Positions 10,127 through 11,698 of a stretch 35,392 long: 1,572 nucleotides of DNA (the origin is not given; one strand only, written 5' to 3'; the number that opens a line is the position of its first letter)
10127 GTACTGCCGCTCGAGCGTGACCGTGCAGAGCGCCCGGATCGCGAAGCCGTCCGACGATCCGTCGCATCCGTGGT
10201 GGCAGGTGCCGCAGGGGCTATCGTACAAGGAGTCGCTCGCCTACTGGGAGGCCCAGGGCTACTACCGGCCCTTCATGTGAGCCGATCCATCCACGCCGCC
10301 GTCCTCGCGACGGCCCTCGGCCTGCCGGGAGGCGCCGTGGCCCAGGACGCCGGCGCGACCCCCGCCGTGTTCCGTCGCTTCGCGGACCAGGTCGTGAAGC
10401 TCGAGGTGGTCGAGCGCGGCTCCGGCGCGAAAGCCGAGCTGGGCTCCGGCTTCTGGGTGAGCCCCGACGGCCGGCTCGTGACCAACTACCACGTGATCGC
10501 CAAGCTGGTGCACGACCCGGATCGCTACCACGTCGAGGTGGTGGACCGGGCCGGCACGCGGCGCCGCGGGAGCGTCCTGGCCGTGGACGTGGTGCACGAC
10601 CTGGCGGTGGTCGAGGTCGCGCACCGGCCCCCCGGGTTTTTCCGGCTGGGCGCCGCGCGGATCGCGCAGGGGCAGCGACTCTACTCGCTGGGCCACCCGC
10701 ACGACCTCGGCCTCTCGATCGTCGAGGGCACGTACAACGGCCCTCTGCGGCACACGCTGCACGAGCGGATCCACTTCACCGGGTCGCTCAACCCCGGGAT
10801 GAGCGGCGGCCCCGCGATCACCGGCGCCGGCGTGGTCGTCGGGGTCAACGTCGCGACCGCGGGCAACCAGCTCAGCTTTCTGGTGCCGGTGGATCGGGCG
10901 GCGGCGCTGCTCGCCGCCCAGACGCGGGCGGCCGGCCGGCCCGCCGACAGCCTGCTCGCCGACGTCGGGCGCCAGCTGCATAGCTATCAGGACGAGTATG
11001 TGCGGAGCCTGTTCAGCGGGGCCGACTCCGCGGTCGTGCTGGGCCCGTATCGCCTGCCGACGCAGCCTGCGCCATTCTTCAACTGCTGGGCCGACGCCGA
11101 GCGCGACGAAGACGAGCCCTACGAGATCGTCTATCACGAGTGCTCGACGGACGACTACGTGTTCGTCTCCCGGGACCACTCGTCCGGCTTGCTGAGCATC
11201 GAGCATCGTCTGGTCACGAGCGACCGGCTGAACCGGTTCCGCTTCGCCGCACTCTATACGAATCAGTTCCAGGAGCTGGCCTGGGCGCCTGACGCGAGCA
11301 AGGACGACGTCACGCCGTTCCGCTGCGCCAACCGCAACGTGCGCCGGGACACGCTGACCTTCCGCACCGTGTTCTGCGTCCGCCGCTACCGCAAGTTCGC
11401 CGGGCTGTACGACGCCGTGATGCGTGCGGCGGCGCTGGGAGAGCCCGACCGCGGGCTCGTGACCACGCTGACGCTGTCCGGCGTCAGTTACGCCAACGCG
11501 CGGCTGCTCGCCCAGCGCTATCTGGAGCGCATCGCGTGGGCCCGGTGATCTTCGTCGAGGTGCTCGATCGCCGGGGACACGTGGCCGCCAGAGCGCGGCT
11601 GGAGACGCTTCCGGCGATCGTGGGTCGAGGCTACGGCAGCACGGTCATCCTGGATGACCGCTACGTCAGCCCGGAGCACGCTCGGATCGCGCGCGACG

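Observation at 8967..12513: Candidate uncharacterised trans-envelope module: Zn-ribbon protein / secreted S1 protease with novel C-terminal domain / FHA-multipass membrane protein, preceded by a membrane LAS-like peptidase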

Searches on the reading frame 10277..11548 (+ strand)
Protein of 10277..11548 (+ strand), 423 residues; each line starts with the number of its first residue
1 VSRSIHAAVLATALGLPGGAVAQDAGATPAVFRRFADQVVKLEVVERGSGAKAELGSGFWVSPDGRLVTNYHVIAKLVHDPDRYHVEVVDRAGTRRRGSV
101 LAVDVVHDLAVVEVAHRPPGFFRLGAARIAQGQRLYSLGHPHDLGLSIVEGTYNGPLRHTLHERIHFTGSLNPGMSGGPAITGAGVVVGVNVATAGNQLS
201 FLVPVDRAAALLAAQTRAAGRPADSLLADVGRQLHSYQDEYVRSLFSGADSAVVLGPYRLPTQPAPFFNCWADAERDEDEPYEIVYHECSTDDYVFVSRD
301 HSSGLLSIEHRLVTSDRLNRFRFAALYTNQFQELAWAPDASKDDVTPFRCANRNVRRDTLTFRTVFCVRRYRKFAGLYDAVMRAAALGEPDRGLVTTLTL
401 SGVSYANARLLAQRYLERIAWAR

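Call 5: search_protein_families(library=pfam, proteins=[window:10277-11548:+], max_evalue=0.1)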
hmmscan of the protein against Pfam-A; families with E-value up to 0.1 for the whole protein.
window:10277-11548:+ (423 aa): 2 families
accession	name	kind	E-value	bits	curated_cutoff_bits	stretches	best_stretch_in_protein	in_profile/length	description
PF13365.12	Trypsin_2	-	8.8e-26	91.8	27.6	1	56-190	1-144/144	Trypsin-like peptidase domain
PF00089.32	Trypsin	-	0.0034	17.6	20.6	1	56-208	27-216/220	Trypsin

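Call 6: search_protein_families(library=ncbifam, proteins=[window:10277-11548:+], max_evalue=0.1)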
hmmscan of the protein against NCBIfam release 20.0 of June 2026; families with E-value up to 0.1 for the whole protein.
window:10277-11548:+ (423 aa): 10 families
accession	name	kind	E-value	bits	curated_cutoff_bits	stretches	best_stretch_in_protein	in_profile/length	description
NF041521.1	HhoA_HhoB_HtrA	equivalog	3.6e-19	69.2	450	1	29-211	34-219/335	HhoA/HhoB/HtrA family serine endopeptidase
TIGR02037.1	degP_htrA_DO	subfamily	2.8e-16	59.5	416.2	1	28-213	32-225/434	Do family serine endopeptidase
NF047968.1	SerProtHtrA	equivalog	3.7e-13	49.6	470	1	51-212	84-253/357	serine protease HtrA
NF033740.0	MarP_fam_protase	equivalog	6.4e-12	45.2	250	1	25-210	183-372/390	MarP family serine protease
NF050055.1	SerProtHtrAMycob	equivalog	1.8e-11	43.6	800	1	22-200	198-384/502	serine protease HtrA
TIGR02038.1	protease_degS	equivalog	4.4e-10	39.2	422.95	1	43-196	67-220/351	outer membrane-stress sensor serine endopeptidase DegS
NF008147.1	PRK10898.1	equivalog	2.6e-08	33.4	408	1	27-194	54-218/352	outer membrane-stress sensor serine endopeptidase DegS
NF040960.1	MamE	equivalog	6.1e-08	31.7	800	1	52-194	120-267/659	magnetosome formation protease MamE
NF040961.1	MamO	equivalog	1.5e-06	26.8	800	1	34-204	81-256/648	magnetosome protein MamO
NF053637.1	SerProtHtrAspr2045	equivalog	0.0081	15.1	650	0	169-194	229-254/394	serine protease HtrA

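Call 8: search_protein_families(library=padloc, proteins=[window:10277-11548:+], max_evalue=0.01)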
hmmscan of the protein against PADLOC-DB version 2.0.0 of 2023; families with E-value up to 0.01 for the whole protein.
window:10277-11548:+ (423 aa): 3 families
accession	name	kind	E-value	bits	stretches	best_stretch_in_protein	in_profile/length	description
PDLC02959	RT-Protease_XI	-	1.6e-12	45.1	1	44-208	342-504/510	single gene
PDLC02960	RT-Protease_XI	-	2.9e-12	44.3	1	49-211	348-503/506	single gene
PDLC04593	PDC-M35A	-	0.00049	18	1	48-142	15-120/216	-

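Call 10: find_homologous_proteins(query=window:10277-11545:+, max_evalue=0.00001)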
Query seq(423 aa) (423 aa): 3410 proteins with E <= 0.00001 among 8000 candidates; the best 120 are listed.
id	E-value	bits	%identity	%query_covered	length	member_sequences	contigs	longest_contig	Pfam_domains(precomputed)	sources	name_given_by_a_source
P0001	1.3e-276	935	98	100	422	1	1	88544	PF13365.13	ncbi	-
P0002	4.2e-249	844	90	100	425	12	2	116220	PF13365.13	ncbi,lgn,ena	-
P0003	5.1e-236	801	86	95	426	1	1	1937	PF13365.13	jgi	jgi:hypothetical protein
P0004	1.3e-176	606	69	95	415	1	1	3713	PF13365.13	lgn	-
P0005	1.9e-175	602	67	93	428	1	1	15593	PF13365.13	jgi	jgi:S1-C subfamily serine protease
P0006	5.3e-175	600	66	99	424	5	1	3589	PF13365.13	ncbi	-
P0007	1.3e-174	599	67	93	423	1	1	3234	PF13365.13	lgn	-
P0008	2.9e-173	595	66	100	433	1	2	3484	PF13365.13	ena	-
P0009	1.9e-172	592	64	97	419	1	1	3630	PF13365.13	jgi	jgi:hypothetical protein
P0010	6.9e-172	590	62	99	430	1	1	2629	PF13365.13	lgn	-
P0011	1.0e-171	589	66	95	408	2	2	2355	PF13365.13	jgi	jgi:hypothetical protein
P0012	1.2e-171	589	66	93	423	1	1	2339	PF13365.13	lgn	-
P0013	2.9e-171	588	67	96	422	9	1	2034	PF13365.13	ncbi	-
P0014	5.0e-170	584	64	95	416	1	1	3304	PF13365.13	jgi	-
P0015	1.6e-169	582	66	94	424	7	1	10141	PF13365.13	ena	-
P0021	2.4e-168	578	66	95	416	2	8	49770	PF13365.13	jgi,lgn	jgi:S1-C subfamily serine protease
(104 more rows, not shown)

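Call 12: find_related_loci(query=A1, collection=genome_contigs, flank=6000)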
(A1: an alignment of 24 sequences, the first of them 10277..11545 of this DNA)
Query A1 (423 aa) in genome_contigs; peptide patterns used: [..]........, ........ (x = any residue, [..] = any of these).
600 stretches matched a pattern (row limit reached: there are more); 593 encode a relative of the query (tblastn E <= 1e-3); the best 80 are kept; 80 distinct loci.
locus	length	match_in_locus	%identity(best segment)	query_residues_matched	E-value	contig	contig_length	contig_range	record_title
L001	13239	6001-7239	58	9-421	7e-155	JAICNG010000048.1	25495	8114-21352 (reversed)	MAG: Gemmatimonadaceae bacterium isolate OF_bin.40 k141_1105239_length_25495_cov_12.3950, whole genome shotgun sequence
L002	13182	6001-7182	58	28-421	1e-154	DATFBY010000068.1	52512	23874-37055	MAG TPA_asm: Gemmatimonadaceae bacterium isolate SMAG_U8540 k141_472065, whole genome shotgun sequence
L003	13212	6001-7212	59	18-421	1e-152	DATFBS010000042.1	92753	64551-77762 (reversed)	MAG TPA_asm: Gemmatimonadaceae bacterium isolate SMAG_U8534 k141_1454992, whole genome shotgun sequence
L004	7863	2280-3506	60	17-422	8e-153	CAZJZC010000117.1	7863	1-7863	MAG TPA_asm: uncultured Gemmatimonadales bacterium isolate SRP287453_co1_262 genome assembly, contig: NODE_17932_length_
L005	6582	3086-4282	56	25-423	1e-148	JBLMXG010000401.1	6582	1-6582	MAG: Chloroflexota bacterium isolate MAG262 PRJNA957066_bin42_renamed_400, whole genome shotgun sequence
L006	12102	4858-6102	56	7-421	3e-147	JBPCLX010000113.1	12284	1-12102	MAG: Gemmatimonadaceae bacterium isolate TH_ant_mag_89 S1Ck127_7163968_flag_0_multi_17.1699_len_12284, whole genome shot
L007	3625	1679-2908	54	13-421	2e-152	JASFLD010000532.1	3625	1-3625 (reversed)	MAG: Gemmatimonadales bacterium isolate D0817M02metaG_sub_Bin_188 D0817M02metaG_FD_scaffold_19320_c1, whole genome shotg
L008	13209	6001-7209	55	15-421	1e-146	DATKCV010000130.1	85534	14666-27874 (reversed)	MAG TPA_asm: Gemmatimonadaceae bacterium isolate SMAG_U14455 k141_3888685, whole genome shotgun sequence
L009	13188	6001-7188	55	28-423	1e-146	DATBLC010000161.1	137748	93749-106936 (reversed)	MAG TPA_asm: Candidatus Binatia bacterium isolate SMAG_U3962 k141_3484940, whole genome shotgun sequence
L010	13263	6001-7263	52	4-423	2e-145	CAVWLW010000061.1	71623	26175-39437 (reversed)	MAG: uncultured delta proteobacterium isolate MFD08691.bin.1.5 genome assembly, contig: contig_74745, whole genome shotg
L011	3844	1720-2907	55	28-423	4e-150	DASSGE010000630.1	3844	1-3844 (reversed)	MAG TPA_asm: Candidatus Binatia bacterium isolate SMAG_U1024 k141_684119, whole genome shotgun sequence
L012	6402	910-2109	56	21-421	3e-145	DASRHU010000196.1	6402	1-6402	MAG TPA_asm: Gemmatimonadaceae bacterium isolate SMAG_U10092 k141_2991198, whole genome shotgun sequence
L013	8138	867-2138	54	1-423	1e-144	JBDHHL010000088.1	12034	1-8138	MAG: Gemmatimonadota bacterium isolate M8-62_Bin_193 M8-62_Bin_193_scaffold_23351, whole genome shotgun sequence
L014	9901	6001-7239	56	15-423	7e-145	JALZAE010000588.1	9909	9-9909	MAG: Gemmatimonadota bacterium isolate KAP bin83 SD1490-92_k127_588664, whole genome shotgun sequence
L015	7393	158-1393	54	9-419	2e-144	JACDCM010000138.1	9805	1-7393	MAG: Gemmatimonadaceae bacterium isolate MGR_bin308 SD2897_NODE_1556_length_9805_cov_1.212441, whole genome shotgun sequ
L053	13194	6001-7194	46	26-423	2e-117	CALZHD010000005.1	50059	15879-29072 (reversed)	MAG: uncultured Gammaproteobacteria bacterium isolate FO_M_Gamma_033.1 genome assembly, contig: scaffold_470, whole geno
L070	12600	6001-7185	44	27-421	1e-106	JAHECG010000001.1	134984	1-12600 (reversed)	MAG: Betaproteobacteria bacterium isolate Ww164 NODE_103_length_134984_cov_12.316454, whole genome shotgun sequence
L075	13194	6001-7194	44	27-423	8e-104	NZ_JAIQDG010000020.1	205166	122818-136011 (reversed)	Myxococcus sp. RHSTA-1-4 NODE_20_length_205166_cov_145.261126, whole genome shotgun sequence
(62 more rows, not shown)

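Call 23: find_encoding_contigs(protein=P0002, flank=6000, max_places=2)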
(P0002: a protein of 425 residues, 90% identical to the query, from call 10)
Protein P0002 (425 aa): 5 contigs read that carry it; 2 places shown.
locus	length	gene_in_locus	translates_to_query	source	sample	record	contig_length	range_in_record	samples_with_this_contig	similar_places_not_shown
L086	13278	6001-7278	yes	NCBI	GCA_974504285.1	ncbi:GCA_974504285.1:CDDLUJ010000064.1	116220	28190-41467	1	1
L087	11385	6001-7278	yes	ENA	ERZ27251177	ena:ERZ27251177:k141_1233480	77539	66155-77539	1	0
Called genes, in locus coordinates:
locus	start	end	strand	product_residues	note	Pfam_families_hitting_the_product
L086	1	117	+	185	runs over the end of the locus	-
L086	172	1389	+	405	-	PF04551:GcpE, PF26540:GcpE_C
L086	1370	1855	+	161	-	PF13430:DUF4112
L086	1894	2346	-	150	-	PF01152:Bac_globin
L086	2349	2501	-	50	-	-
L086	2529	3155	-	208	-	PF13489:Methyltransf_23 (weak), PF01135:PCMT (weak), PF01209:Ubie_methyltran, PF01728:FtsJ (weak), PF13847:Methyltransf_31, PF08241:Methyltransf_11, PF08242:Methyltransf_12, PF13649:Methyltransf_25, +1 more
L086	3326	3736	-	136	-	PF01588:tRNA_bind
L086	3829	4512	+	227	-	-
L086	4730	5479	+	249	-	-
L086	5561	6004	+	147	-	-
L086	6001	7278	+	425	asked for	PF13365:Trypsin_2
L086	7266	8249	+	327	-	PF16697:Yop-YscD_cpl (weak), PF00498:FHA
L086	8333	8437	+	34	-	-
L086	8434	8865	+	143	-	PF01850:PIN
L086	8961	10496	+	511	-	PF13541:ChlI, PF01078:Mg_chelatase, PF07728:AAA_5, PF00493:MCM (weak), PF13335:Mg_chelatase_C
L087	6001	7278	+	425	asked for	PF13365:Trypsin_2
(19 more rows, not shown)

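Call 24: find_encoding_contigs(protein=P0021, flank=6000, max_places=2)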
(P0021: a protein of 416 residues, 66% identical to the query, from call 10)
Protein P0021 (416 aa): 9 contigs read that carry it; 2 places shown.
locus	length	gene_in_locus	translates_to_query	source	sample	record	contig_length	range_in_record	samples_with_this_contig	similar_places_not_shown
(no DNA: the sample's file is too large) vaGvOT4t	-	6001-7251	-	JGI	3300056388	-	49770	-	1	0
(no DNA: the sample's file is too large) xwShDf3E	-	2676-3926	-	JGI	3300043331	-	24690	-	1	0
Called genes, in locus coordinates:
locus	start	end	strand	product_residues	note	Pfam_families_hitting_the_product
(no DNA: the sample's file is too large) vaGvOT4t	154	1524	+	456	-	PF18990:DUF5723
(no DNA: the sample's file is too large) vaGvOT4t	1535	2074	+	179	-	-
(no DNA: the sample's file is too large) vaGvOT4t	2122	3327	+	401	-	PF04551:GcpE, PF26540:GcpE_C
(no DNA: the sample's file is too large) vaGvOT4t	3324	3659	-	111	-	PF01588:tRNA_bind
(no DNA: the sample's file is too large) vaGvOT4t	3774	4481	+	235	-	-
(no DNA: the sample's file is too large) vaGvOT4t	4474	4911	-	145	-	-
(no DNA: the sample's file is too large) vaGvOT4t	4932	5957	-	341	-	PF13415:Beta-prop_FBX42 (weak), PF13418:Beta-prop_TYW4 (faint), PF24681:Kelch_KLHDC2_KLHL20_DRC7, PF24996:NANM (faint), PF25210:Kelch_FKB95 (faint), PF24681:Kelch_KLHDC2_KLHL20_DRC7, PF13964:Beta-prop_Calicin (weak), PF13415:Beta-prop_FBX42, +3 more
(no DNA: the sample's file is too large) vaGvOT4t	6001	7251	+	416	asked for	PF13365:Trypsin_2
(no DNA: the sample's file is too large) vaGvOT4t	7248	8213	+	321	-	PF16697:Yop-YscD_cpl, PF00498:FHA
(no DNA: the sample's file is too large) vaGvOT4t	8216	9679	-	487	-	PF11838:ERAP1_C (faint), PF13646:HEAT_2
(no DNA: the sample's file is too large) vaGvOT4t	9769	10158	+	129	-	PF03965:Penicillinase_R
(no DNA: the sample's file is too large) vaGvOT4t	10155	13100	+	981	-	PF05569:Peptidase_M56, PF03130:HEAT_PBS (faint), PF11865:mTOR_dom (faint), PF02985:HEAT (faint), PF13513:HEAT_EZ (faint), PF13646:HEAT_2, PF00514:Arm (faint), PF13646:HEAT_2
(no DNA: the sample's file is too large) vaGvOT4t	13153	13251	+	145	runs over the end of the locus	PF12893:Lumazine_bd_2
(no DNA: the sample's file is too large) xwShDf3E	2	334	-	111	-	PF01588:tRNA_bind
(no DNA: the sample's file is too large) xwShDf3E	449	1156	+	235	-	-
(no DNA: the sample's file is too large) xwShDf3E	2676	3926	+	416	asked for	PF13365:Trypsin_2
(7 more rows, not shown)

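Call 25: find_encoding_contigs(protein=P0001, flank=6000, max_places=1)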
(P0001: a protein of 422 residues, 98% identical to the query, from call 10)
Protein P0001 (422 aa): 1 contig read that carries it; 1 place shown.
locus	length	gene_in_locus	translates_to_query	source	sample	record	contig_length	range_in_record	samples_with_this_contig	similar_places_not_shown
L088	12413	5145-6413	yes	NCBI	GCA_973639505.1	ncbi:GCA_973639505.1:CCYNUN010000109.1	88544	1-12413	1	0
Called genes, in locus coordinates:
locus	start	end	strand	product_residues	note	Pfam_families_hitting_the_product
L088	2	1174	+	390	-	?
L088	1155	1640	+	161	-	PF13430:DUF4112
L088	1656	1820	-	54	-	-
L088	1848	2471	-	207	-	PF13489:Methyltransf_23 (weak), PF01135:PCMT (weak), PF01209:Ubie_methyltran, PF06325:PrmA (weak), PF13847:Methyltransf_31, PF08241:Methyltransf_11, PF08242:Methyltransf_12, PF13649:Methyltransf_25, +1 more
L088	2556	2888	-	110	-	PF01588:tRNA_bind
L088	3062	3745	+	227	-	-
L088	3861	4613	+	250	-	-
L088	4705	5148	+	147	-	-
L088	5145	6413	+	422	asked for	PF13365:Trypsin_2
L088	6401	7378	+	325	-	PF16697:Yop-YscD_cpl (weak), PF00498:FHA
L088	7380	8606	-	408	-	-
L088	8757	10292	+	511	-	PF13541:ChlI, PF00158:Sigma54_activat (faint), PF01078:Mg_chelatase, PF07728:AAA_5, PF00493:MCM (weak), PF13335:Mg_chelatase_C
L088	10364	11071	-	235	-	-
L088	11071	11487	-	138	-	-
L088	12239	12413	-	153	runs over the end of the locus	-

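Call 27: search_solved_structures(query=window:10277-11545:+, max_evalue=0.01)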
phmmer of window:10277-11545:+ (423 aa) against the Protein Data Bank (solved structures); distinct sequences matched with E-value up to 0.01: 83 (the best 60 are shown).
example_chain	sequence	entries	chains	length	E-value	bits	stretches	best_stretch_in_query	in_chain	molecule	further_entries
22kg_A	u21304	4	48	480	8.9e-15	57.6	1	23-230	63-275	Probable periplasmic serine endoprotease DegP-like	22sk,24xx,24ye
4ic5_A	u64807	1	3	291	3e-14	55.9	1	50-198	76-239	Protease Do-like 5, chloroplastic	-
8k2y_A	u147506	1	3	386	2.3e-13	53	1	53-230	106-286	serine endoprotease DegP-like protein MucD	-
5tny_A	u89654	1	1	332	6.5e-13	51.5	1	31-212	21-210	Serine protease HTRA2, mitochondrial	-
5m3o_A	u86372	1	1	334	7.2e-13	51.4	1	31-212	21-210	Serine protease HTRA2, mitochondrial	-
5m3n_A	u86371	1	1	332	7.4e-13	51.3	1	31-212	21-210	Serine protease HTRA2, mitochondrial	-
7vge_A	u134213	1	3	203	7.6e-13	51.3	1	32-209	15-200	Serine protease HTRA2, mitochondrial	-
5tnz_A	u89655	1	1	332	7.6e-13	51.3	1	31-212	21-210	Serine protease HTRA2, mitochondrial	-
5wyn_A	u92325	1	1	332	9.1e-13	51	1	31-212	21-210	Serine protease HTRA2, mitochondrial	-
7vge_D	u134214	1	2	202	1e-12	50.8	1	32-208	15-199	Serine protease HTRA2, mitochondrial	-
7vge_E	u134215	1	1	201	1.2e-12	50.7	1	32-208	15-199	Serine protease HTRA2, mitochondrial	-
5to0_A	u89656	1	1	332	1.2e-12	50.6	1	31-212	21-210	Serine protease HTRA2, mitochondrial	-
1lcy_A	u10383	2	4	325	1.9e-12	49.9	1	31-212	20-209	HtrA2 serine protease | Serine protease HTRA2, mitochondrial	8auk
5to1_A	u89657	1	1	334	2e-12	49.9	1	31-212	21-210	Serine protease HTRA2, mitochondrial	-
8e2k_X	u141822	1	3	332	2e-12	49.9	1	31-212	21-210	Serine protease HTRA2, mitochondrial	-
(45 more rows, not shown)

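Call 45: search_protein_families(library=pfam, alignment_id=A4, max_evalue=0.0001)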
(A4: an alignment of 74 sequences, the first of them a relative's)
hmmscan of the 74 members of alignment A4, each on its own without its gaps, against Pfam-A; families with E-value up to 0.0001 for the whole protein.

A. member 1, L001:5493-5702:+ (70 aa): 0 families

B. families by the number of members that match (of 74 scanned): 82 families (the first 25 are shown)
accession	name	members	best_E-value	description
PF02515.22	CoA_transf_3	6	3.5e-113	CoA-transferase family III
PF13428.12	TPR_14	5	1.7e-09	Tetratricopeptide repeat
PF07719.23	TPR_2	5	3.2e-08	Tetratricopeptide repeat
PF14559.12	TPR_19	5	2.4e-07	Tetratricopeptide repeat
PF13414.12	TPR_11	4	3.2e-08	TPR repeat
PF13432.12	TPR_16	4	5.8e-06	Tetratricopeptide repeat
PF13620.12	CarboxypepD_reg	3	1.3e-35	Carboxypeptidase regulatory-like domain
PF00557.29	Peptidase_M24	3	1.5e-24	Metallopeptidase family M24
PF13715.12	CarbopepD_reg_2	3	7.1e-21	CarboxypepD_reg-like domain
PF04982.19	TM_HPP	3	1.3e-12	HPP, transmembrane region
PF07715.20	Plug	3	1.1e-07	TonB-dependent Receptor Plug Domain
PF00291.31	PALP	2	7.1e-80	Pyridoxal-phosphate dependent enzyme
PF00106.31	adh_short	2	2.2e-40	short chain dehydrogenase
PF13561.12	adh_short_C2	2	5.4e-31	Enoyl-(Acyl carrier protein) reductase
PF00072.30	Response_reg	2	6.8e-22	Response regulator receiver domain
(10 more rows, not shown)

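Call 49: search_protein_families(library=pfam, alignment_id=A5, max_evalue=0.0001)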
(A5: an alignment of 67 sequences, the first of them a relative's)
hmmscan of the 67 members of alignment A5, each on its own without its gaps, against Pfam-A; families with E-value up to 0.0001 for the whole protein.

A. member 1, L001:8257-8796:- (180 aa): 1 family
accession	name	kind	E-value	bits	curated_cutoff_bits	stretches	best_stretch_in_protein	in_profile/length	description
PF12867.12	DinB_2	-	5.4e-14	53.2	24.8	1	14-149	4-127/128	DinB superfamily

B. families by the number of members that match (of 67 scanned): 84 families (the first 25 are shown)
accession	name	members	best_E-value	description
PF00296.26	Bac_luciferase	9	2.3e-73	Luciferase-like monooxygenase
PF00106.31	adh_short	4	6.1e-38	short chain dehydrogenase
PF12867.12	DinB_2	4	2.7e-15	DinB superfamily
PF08659.16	KR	4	1.7e-08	KR domain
PF05362.19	Lon_C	3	1.5e-83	Lon protease (S16) C-terminal proteolytic domain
PF16363.11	GDP_Man_Dehyd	3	5.2e-61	GDP-mannose 4,6 dehydratase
PF01370.27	Epimerase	3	2.5e-58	NAD dependent epimerase/dehydratase family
PF19742.4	DUF6231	3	8.3e-37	Family of unknown function (DUF6231)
PF00856.33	SET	3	8.8e-27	SET domain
PF02518.31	HATPase_c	3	8.4e-25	Histidine kinase-, DNA gyrase B-, and HSP90-like ATPase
PF00004.35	AAA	3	2.9e-24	ATPase family associated with various cellular activities (AAA)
PF01073.25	3Beta_HSD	3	6.9e-18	3-beta hydroxysteroid dehydrogenase/isomerase family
PF22667.2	Lon_lid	3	1.3e-15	Lon protease AAA+ ATPase lid domain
PF02190.22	LON_substr_bdg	3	3.1e-15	ATP-dependent protease La (LON) substrate-binding domain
PF02719.21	Polysacc_synt_2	3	5.3e-15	Polysaccharide biosynthesis protein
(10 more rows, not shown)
